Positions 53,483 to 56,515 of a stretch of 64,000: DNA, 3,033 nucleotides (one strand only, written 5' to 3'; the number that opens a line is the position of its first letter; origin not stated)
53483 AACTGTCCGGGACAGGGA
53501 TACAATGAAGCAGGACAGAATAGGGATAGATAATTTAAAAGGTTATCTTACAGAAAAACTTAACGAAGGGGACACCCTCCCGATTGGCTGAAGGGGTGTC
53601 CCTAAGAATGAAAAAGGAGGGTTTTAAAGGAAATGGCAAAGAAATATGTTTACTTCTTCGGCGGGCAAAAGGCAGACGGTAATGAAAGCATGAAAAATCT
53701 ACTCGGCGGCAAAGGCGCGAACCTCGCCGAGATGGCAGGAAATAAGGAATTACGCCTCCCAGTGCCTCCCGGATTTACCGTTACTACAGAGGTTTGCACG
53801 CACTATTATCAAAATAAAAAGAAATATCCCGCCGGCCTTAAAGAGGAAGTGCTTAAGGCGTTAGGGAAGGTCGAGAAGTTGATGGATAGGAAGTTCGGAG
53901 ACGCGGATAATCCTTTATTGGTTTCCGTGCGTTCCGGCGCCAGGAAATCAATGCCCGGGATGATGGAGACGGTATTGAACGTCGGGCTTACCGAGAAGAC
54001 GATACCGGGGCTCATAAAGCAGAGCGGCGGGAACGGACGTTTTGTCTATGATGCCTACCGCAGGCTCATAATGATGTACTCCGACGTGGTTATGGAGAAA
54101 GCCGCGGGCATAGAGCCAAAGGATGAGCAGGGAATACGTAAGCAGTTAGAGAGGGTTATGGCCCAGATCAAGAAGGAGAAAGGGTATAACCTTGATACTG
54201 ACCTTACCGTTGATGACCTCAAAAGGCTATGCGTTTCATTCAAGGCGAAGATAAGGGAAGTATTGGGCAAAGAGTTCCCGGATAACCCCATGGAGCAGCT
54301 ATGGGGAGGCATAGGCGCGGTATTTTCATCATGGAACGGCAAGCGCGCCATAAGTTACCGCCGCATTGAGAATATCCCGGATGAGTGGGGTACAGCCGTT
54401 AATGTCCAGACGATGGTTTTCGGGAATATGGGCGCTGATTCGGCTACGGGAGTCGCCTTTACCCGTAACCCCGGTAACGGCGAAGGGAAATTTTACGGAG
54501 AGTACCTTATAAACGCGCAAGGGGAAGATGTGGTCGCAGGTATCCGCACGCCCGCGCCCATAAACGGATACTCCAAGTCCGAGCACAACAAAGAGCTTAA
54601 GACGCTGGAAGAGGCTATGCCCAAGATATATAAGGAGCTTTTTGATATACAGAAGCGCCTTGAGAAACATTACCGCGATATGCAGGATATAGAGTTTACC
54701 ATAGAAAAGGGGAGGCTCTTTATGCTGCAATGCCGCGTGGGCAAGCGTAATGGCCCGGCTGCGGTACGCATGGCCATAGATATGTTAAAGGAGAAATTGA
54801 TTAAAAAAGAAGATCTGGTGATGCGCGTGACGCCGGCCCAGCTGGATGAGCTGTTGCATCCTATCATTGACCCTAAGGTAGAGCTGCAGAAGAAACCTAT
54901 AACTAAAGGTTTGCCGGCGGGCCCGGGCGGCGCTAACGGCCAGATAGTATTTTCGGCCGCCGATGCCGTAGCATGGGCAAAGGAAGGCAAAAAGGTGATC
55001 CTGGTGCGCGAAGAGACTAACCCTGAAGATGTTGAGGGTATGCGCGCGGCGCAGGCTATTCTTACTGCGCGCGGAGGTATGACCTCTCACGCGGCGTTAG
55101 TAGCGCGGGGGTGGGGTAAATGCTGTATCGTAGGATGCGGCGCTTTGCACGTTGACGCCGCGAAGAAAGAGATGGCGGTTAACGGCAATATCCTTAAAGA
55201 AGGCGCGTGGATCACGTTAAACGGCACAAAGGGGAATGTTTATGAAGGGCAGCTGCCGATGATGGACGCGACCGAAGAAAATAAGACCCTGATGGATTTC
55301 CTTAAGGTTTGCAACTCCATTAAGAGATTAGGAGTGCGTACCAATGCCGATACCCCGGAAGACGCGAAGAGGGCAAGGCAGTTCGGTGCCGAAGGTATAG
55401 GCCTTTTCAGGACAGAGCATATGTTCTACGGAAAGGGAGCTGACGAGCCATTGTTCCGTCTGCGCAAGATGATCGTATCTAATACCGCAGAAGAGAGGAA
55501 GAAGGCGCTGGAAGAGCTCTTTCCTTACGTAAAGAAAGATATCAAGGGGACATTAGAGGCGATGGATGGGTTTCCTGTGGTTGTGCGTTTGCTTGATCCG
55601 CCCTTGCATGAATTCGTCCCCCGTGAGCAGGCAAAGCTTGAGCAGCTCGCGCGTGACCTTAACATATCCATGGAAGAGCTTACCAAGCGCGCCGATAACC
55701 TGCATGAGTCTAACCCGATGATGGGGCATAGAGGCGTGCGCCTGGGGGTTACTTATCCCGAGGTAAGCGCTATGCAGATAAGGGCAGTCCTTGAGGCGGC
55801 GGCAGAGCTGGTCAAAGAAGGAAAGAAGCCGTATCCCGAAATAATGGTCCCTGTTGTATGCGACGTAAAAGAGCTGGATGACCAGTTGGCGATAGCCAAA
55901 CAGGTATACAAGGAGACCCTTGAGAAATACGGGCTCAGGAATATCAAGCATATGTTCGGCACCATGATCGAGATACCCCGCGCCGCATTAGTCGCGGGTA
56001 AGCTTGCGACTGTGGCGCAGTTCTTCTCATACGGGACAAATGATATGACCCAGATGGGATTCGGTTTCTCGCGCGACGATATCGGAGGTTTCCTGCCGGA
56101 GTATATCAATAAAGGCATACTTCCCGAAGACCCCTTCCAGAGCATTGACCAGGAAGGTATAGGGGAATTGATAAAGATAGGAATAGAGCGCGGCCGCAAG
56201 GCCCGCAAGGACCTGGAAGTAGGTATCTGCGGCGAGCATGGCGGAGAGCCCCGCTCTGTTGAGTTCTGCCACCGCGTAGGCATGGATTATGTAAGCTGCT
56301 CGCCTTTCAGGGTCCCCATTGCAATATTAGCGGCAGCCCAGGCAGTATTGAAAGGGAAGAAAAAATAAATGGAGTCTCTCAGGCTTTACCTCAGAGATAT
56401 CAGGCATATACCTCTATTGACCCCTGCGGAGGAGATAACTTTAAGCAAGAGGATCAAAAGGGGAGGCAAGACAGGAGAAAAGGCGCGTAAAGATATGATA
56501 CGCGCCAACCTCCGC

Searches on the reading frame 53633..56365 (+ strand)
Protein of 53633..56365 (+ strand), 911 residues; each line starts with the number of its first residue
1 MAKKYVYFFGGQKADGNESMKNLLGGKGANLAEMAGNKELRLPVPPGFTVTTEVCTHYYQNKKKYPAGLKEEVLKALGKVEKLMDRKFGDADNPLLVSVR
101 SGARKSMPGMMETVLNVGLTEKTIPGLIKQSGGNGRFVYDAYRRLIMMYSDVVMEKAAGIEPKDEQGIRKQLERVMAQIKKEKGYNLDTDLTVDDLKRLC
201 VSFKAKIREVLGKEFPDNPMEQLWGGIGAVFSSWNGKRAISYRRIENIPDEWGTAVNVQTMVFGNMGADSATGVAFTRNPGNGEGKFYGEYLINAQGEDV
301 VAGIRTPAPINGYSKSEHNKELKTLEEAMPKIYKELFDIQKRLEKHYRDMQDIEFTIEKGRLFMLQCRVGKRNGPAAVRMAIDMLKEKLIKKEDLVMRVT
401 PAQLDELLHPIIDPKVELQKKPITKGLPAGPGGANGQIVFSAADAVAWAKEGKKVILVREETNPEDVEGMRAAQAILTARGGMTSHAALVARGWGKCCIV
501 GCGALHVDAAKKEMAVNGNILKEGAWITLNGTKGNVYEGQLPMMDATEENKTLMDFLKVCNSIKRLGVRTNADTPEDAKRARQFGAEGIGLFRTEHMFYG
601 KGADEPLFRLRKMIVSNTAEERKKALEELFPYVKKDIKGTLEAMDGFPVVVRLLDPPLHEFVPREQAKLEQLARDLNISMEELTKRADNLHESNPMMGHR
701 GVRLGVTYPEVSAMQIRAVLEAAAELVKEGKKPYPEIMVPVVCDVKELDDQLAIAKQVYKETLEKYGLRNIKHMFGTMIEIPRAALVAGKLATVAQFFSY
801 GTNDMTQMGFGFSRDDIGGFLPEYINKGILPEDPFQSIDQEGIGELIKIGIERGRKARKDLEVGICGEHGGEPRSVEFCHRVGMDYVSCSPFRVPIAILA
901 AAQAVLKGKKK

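Call 39: search_protein_families(library=pfam, proteins=[window:53633-56365:+], max_evalue=0.00001)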
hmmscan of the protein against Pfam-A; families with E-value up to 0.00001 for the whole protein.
window:53633-56365:+ (911 aa): 3 families
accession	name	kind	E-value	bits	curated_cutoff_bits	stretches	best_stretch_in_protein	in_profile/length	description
PF02896.24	PEP-utilizers_C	-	5.3e-72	242.9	22.8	1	549-903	3-290/293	PEP-utilising enzyme, PEP-binding domain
PF01326.24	PPDK_N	-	1.2e-56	192.8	27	2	69-388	77-327/328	Pyruvate phosphate dikinase, AMP/ATP-binding domain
PF00391.29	PEP-utilizers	-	1.4e-23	82.7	23.1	1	453-534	3-72/72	PEP-utilising enzyme, mobile domain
